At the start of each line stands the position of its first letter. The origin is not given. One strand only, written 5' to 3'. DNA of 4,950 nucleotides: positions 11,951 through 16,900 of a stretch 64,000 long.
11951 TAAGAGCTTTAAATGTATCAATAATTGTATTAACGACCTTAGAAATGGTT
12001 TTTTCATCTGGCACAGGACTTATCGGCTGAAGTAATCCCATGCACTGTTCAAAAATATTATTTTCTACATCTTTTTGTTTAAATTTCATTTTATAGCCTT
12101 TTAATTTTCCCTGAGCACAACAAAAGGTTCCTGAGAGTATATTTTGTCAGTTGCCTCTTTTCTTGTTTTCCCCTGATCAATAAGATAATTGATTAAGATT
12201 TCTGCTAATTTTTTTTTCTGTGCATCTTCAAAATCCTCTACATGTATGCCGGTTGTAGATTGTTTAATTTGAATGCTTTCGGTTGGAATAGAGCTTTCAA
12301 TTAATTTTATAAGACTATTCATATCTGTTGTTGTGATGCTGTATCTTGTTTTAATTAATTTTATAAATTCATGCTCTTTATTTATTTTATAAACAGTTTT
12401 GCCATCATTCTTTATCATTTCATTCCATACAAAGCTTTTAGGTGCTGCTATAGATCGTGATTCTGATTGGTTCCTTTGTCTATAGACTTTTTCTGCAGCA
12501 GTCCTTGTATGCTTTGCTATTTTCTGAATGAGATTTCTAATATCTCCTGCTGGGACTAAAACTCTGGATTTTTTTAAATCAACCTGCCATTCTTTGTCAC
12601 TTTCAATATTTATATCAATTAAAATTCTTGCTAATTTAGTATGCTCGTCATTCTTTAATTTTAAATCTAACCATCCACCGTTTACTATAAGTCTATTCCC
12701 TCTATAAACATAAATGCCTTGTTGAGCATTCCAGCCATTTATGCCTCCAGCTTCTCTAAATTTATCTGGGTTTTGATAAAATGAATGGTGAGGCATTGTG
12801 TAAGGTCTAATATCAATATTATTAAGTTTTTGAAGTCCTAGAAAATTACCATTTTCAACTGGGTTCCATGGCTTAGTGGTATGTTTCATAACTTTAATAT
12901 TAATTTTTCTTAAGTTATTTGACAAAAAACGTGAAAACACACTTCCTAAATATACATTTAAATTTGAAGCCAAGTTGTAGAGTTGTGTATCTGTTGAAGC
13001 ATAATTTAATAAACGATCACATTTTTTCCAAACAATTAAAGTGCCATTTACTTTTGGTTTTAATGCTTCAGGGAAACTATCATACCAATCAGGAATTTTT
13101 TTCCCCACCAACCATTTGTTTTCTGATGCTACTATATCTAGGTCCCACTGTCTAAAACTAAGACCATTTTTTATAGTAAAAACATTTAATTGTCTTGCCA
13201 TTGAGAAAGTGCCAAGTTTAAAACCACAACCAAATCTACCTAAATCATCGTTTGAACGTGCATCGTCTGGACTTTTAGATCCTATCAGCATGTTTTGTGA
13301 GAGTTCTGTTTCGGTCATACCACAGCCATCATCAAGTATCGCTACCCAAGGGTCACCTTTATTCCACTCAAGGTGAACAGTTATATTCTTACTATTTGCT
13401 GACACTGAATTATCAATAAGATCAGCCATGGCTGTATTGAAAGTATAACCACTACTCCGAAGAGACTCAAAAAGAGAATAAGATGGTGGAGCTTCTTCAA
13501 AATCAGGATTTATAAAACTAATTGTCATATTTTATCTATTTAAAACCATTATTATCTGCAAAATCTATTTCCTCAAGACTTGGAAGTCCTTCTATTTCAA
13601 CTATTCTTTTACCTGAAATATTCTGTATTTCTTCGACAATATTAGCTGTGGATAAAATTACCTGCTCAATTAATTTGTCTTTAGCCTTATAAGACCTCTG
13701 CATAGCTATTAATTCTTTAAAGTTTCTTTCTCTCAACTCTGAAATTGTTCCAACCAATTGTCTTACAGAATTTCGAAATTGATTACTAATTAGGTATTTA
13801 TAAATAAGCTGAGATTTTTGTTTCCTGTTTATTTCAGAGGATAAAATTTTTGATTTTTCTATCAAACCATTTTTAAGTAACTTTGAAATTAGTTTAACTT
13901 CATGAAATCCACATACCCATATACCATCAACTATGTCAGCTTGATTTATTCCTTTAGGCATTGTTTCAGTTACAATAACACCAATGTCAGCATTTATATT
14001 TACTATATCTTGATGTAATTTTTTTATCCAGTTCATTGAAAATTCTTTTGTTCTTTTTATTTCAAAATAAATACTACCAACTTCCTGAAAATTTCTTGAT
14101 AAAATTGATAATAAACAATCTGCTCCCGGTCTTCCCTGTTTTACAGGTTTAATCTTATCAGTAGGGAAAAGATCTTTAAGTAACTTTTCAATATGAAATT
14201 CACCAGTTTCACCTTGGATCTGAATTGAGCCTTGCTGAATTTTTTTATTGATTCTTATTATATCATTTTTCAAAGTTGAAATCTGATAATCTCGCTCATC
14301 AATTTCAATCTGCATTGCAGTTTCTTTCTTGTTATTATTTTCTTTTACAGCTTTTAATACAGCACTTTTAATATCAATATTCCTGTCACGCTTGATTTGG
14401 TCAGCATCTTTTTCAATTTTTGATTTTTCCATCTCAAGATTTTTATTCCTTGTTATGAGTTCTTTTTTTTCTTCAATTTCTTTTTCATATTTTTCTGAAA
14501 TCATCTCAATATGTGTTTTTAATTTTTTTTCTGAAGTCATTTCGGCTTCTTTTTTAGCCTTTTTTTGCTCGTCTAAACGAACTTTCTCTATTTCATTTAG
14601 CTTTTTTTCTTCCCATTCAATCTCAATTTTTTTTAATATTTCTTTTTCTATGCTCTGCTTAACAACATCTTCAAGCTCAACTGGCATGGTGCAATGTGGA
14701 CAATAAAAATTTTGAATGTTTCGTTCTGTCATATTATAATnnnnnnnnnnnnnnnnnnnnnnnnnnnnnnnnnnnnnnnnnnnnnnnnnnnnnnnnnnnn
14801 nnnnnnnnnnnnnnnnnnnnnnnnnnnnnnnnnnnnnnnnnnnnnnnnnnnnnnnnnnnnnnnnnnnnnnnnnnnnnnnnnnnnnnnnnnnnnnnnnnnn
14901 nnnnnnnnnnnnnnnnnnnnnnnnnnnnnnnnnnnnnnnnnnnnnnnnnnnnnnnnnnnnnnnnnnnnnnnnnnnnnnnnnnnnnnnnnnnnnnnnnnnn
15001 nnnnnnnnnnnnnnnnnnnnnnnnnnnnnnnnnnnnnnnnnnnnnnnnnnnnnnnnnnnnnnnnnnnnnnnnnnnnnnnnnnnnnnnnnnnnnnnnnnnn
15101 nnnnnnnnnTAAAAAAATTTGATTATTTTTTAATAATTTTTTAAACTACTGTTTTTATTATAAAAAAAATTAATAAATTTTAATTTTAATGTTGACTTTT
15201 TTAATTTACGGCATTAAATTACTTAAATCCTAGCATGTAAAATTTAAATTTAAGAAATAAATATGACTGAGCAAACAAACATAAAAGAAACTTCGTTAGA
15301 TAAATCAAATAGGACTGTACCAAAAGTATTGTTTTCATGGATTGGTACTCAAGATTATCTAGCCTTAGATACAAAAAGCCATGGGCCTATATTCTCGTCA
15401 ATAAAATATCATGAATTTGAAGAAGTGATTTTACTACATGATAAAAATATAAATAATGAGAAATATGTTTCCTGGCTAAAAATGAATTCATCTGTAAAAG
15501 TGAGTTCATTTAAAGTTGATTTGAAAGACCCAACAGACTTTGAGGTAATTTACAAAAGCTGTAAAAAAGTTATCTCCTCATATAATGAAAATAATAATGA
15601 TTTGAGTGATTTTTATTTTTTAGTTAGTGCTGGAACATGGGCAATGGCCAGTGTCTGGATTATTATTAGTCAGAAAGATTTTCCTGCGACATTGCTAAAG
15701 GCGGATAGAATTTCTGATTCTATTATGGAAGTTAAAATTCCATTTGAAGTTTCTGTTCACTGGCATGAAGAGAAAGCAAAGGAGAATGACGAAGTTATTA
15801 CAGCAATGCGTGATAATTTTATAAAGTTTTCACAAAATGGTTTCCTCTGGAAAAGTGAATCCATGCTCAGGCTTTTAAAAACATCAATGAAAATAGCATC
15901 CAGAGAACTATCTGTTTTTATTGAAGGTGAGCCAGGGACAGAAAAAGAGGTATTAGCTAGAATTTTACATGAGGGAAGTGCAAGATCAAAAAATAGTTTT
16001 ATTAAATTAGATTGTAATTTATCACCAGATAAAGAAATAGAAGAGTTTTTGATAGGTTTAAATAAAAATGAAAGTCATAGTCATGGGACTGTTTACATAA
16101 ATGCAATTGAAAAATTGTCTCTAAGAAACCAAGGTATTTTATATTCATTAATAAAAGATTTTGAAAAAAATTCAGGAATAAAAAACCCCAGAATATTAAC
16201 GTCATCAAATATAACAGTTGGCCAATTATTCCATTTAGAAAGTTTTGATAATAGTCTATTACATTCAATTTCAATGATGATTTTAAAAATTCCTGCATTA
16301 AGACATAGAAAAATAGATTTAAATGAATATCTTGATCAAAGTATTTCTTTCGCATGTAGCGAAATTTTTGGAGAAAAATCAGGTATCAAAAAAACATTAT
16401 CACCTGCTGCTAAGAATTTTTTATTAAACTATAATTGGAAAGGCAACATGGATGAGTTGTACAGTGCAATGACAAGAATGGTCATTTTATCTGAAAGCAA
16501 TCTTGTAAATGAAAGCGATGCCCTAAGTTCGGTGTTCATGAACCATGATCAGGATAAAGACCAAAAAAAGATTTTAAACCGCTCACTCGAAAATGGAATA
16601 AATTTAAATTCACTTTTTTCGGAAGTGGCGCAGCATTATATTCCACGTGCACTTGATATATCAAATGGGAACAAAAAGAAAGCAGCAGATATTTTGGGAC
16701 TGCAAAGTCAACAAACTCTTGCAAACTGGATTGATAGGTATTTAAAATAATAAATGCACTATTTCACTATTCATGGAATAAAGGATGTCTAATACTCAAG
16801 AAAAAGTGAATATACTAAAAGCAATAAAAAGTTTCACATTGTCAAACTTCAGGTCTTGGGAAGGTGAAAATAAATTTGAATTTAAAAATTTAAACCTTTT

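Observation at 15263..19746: Candidate uncharacterised three-gene module: RtcR-like sensor/regulator, coiled-coil ABC ATPase (DUF3696-type) and a MIT_C/PLD-fold protein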

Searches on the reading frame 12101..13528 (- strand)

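Call 24: search_protein_families(library=padloc, proteins=[window:12101-13528:-], max_evalue=0.001)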
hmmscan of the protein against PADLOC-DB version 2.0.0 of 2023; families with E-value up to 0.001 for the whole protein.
window:12101-13528:- (475 aa): 2 families
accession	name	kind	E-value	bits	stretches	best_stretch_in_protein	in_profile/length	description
PDLC02204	MzaB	-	2.9e-66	221.9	1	13-441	7-449/500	-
PDLC03419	REase_II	-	4.5e-05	20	1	32-133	27-134/695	Type II restriction enzyme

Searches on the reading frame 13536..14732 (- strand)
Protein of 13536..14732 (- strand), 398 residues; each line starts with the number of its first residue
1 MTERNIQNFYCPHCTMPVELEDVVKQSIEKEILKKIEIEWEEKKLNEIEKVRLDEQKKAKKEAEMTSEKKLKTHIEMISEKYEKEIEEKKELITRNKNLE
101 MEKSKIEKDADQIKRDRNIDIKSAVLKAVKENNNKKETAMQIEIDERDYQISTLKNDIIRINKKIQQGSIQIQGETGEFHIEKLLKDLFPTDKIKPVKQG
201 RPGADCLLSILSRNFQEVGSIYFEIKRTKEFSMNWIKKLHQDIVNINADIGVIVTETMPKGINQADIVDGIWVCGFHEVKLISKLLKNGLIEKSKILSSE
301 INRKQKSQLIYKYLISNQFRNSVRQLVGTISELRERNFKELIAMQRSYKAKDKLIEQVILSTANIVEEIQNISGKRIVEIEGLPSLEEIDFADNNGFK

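Call 24: search_protein_families(library=padloc, proteins=[window:13536-14732:-], max_evalue=0.001)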
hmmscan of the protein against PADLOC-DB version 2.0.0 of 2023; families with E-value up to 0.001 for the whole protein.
window:13536-14732:- (398 aa): 0 families

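Call 62: search_protein_families(library=pfam, proteins=[window:13536-14732:-], max_evalue=0.5)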
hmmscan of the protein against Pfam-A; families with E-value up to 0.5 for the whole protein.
window:13536-14732:- (398 aa): 3 families
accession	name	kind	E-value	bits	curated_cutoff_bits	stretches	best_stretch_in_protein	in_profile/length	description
PF09903.14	DUF2130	-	3.2e-50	171.2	26.7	1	143-377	4-252/255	Uncharacterized protein conserved in bacteria (DUF2130)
PF25164.1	CoiA_N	-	0.023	14.6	26.3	1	4-20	13-29/50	Competence protein CoiA, N-terminal domain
PF21023.2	DENR_N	-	0.15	12.2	25.3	1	9-19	2-12/37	DENR, N-terminal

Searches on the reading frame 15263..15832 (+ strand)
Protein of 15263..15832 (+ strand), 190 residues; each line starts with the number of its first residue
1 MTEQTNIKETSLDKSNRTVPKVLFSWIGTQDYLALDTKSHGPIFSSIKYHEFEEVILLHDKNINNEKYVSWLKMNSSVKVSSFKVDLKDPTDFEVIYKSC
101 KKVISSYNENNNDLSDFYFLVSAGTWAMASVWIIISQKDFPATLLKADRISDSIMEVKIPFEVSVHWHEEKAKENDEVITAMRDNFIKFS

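Call 62: search_protein_families(library=pfam, proteins=[window:15263-15832:+], max_evalue=0.5)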
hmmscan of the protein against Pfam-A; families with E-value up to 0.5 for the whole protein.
window:15263-15832:+ (190 aa): 2 families
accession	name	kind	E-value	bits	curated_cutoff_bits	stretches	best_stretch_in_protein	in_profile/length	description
PF06956.16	RtcR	-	0.00011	22.2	23.1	1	73-147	64-138/183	Regulator of RNA terminal phosphate cyclase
PF22208.1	Cas_Csm6_CARF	-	0.039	14.1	27.5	1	83-135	5-56/106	Cas_Csm6 CARF domain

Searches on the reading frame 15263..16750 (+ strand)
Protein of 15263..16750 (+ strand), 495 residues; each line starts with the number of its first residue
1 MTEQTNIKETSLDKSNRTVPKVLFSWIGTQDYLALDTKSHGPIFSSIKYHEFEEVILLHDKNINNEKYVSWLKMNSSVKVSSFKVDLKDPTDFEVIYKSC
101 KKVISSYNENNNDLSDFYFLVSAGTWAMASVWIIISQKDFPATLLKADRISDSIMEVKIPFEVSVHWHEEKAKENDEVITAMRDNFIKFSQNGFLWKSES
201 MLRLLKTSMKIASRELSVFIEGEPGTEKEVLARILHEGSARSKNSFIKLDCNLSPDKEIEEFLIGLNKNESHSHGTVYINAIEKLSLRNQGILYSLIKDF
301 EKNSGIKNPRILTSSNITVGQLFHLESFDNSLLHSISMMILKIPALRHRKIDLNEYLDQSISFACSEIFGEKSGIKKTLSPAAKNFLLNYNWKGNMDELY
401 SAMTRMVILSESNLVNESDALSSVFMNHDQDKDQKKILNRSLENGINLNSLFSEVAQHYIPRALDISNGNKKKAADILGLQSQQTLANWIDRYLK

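Call 3: search_protein_families(library=pfam, proteins=[window:15263-16750:+], max_evalue=0.01)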
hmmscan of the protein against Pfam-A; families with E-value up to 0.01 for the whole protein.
window:15263-16750:+ (495 aa): 6 families
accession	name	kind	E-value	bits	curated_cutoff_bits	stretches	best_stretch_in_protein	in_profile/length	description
PF14532.12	Sigma54_activ_2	-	1.2e-15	58.4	25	1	197-346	3-138/138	Sigma-54 interaction domain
PF00158.32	Sigma54_activat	-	1.6e-13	51.1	20.2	1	197-297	4-117/168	Sigma-54 interaction domain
PF25601.1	AAA_lid_14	-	2.9e-09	37.1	27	1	372-433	21-83/87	AAA+ ATPase lid domain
PF06956.16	RtcR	-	0.00054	19.9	23.1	1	74-147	65-138/183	Regulator of RNA terminal phosphate cyclase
PF02954.25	HTH_8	-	0.003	17.7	22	1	457-480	7-30/42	Bacterial regulatory protein, Fis family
PF13518.12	HTH_28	-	0.0052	17.3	25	0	467-494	11-37/52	Helix-turn-helix domain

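Call 4: search_protein_families(library=padloc, proteins=[window:15263-16750:+], max_evalue=0.01)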
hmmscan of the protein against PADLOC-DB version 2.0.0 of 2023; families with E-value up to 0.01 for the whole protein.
window:15263-16750:+ (495 aa): 7 families
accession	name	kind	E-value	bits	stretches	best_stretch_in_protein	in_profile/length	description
PDLC01995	RtcR_PspF2--CARF_AAA_HTH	-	2.5e-88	295.4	1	21-493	2-478/481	-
PDLC01994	RtcR_PspF1--CARF_AAA_HTH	-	3e-21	74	1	21-490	4-465/468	-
PDLC01993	RtcR--CARF_AAA_HTH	-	1.9e-17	60.9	1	72-419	62-431/523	-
PDLC01031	Csx1/Csm6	-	1.7e-08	32.3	1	21-136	3-104/357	CARF+HEPN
PDLC01806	CARF1--CARF_HEPN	-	4e-07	27.5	1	22-136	4-131/410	-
PDLC01816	CARF1--CARF_HEPN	-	8.7e-07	26.1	1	21-137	2-129/427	-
PDLC04533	PDC-M24A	-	0.0084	14.1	0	50-115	5-62/151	-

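Call 7: search_protein_families(library=ncbifam, proteins=[window:15263-16750:+], max_evalue=0.1)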
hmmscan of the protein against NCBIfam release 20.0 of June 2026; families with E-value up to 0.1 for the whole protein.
window:15263-16750:+ (495 aa): 27 families (the best 25 are shown)
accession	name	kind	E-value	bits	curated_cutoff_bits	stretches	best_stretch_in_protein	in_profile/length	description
NF041552.1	TF_PrdR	equivalog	3.5e-35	121.4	795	1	170-493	245-576/577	sigma-54 dependent transcriptional regulator PrdR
NF050807.1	TransRegFlbDCaul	equivalog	7.5e-33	114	750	1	189-493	115-438/454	sigma-54-dependent transcriptional regulator FlbD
NF008485.2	PRK11388.1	equivalog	3.9e-31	108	551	1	196-480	336-623/643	dihydroxyacetone kinase operon transcriptional regulator DhaR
TIGR02915.1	PEP_resp_reg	equivalog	2.9e-29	102.2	502.6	1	189-493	136-442/445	PEP-CTERM-box response regulator transcription factor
NF038308.1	RNA_repair_RtcR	equivalog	2.1e-28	99.5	650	1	53-486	42-505/530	RNA repair transcriptional activator RtcR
NF003451.0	PRK05022.1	equivalog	2.7e-28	99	476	1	153-482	153-498/512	nitric oxide reductase transcriptional regulator NorR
NF008469.0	PRK11361.1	equivalog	6.6e-26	91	714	1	187-483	138-445/461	acetoacetate metabolism transcriptional regulator AtoC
NF041906.1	V4R_TF_MobR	exception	2.7e-25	88.9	999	1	197-481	237-533/544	phenol degradation transcriptional regulator MobR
TIGR01817.1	nifA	equivalog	2.2e-24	86.2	528.85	1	169-424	175-442/534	nif-specific transcriptional activator NifA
NF049963.1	RespRegFlgRCampy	domain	3.7e-24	85.4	750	1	188-439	130-396/429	fla regulon two-component system response regulator FlgR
TIGR01818.1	ntrC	equivalog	6.4e-23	81.3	558.6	1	186-486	128-456/463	nitrogen regulation protein NR(I)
NF051870.1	NAssimRespRegNtrX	equivalog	6.7e-23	81.3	600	1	190-481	137-439/452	nitrogen assimilation response regulator NtrX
TIGR02974.1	phageshock_pspF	equivalog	2.1e-22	79.8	443.55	1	197-484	4-328/336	phage shock protein operon transcriptional activator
NF008622.0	PRK11608.1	equivalog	2.6e-20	72.7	529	2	308-485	141-316/329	phage shock protein operon transcriptional activator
TIGR02329.1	propionate_PrpR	equivalog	3.6e-20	72.1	499.2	1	177-490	196-524/526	propionate catabolism operon regulatory protein PrpR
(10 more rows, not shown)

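Call 50: search_solved_structures(query=window:15263-16747:+, max_evalue=0.001, show_alignments=2)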
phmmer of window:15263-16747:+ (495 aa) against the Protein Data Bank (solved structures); distinct sequences matched with E-value up to 0.001: 35.
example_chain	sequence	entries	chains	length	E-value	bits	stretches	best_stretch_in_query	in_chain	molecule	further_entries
4l4u_A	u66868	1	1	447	1.8e-19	73.1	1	168-476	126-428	Transcriptional regulator (NtrC family)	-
3m0e_A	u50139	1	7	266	2.1e-19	72.9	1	190-419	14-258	Transcriptional regulator (NtrC family)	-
4ly6_A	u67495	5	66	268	1.1e-18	70.6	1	190-419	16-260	Transcriptional regulator (NtrC family)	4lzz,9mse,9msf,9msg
1ny6_A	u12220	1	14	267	1.1e-18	70.6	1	190-419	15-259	transcriptional regulator (NtrC family)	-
1ny5_A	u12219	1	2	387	1.2e-18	70.4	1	168-419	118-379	transcriptional regulator (NtrC family)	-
4qhs_A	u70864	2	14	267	2.7e-18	69.2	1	200-418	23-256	Flagellar regulatory protein C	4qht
6lua_A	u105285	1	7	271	2.8e-18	69.2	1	200-418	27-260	Flagellar regulatory protein C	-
7v2b_A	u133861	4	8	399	6.5e-18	68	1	191-419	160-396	VpsR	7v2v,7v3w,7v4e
6luf_A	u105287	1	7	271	1e-17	67.3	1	200-418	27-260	Flagellar regulatory protein C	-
9qq6_C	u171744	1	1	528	5.4e-17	64.9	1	157-420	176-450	Nif-specific regulatory protein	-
1ojl_A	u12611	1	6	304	9.9e-15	57.5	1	197-424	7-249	TRANSCRIPTIONAL REGULATORY PROTEIN ZRAR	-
26jl_A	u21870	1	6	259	3.9e-14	55.5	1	210-417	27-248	Flagellar regulatory protein A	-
3dzd_A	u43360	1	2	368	6.6e-13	51.5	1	195-415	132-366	Transcriptional regulator (NtrC family)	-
5m7n_A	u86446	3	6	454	1.1e-12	50.7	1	197-413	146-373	Nitrogen assimilation regulatory protein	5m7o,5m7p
6iy8_A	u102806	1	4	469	1.7e-12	50.1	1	208-417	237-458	Positive regulator CapR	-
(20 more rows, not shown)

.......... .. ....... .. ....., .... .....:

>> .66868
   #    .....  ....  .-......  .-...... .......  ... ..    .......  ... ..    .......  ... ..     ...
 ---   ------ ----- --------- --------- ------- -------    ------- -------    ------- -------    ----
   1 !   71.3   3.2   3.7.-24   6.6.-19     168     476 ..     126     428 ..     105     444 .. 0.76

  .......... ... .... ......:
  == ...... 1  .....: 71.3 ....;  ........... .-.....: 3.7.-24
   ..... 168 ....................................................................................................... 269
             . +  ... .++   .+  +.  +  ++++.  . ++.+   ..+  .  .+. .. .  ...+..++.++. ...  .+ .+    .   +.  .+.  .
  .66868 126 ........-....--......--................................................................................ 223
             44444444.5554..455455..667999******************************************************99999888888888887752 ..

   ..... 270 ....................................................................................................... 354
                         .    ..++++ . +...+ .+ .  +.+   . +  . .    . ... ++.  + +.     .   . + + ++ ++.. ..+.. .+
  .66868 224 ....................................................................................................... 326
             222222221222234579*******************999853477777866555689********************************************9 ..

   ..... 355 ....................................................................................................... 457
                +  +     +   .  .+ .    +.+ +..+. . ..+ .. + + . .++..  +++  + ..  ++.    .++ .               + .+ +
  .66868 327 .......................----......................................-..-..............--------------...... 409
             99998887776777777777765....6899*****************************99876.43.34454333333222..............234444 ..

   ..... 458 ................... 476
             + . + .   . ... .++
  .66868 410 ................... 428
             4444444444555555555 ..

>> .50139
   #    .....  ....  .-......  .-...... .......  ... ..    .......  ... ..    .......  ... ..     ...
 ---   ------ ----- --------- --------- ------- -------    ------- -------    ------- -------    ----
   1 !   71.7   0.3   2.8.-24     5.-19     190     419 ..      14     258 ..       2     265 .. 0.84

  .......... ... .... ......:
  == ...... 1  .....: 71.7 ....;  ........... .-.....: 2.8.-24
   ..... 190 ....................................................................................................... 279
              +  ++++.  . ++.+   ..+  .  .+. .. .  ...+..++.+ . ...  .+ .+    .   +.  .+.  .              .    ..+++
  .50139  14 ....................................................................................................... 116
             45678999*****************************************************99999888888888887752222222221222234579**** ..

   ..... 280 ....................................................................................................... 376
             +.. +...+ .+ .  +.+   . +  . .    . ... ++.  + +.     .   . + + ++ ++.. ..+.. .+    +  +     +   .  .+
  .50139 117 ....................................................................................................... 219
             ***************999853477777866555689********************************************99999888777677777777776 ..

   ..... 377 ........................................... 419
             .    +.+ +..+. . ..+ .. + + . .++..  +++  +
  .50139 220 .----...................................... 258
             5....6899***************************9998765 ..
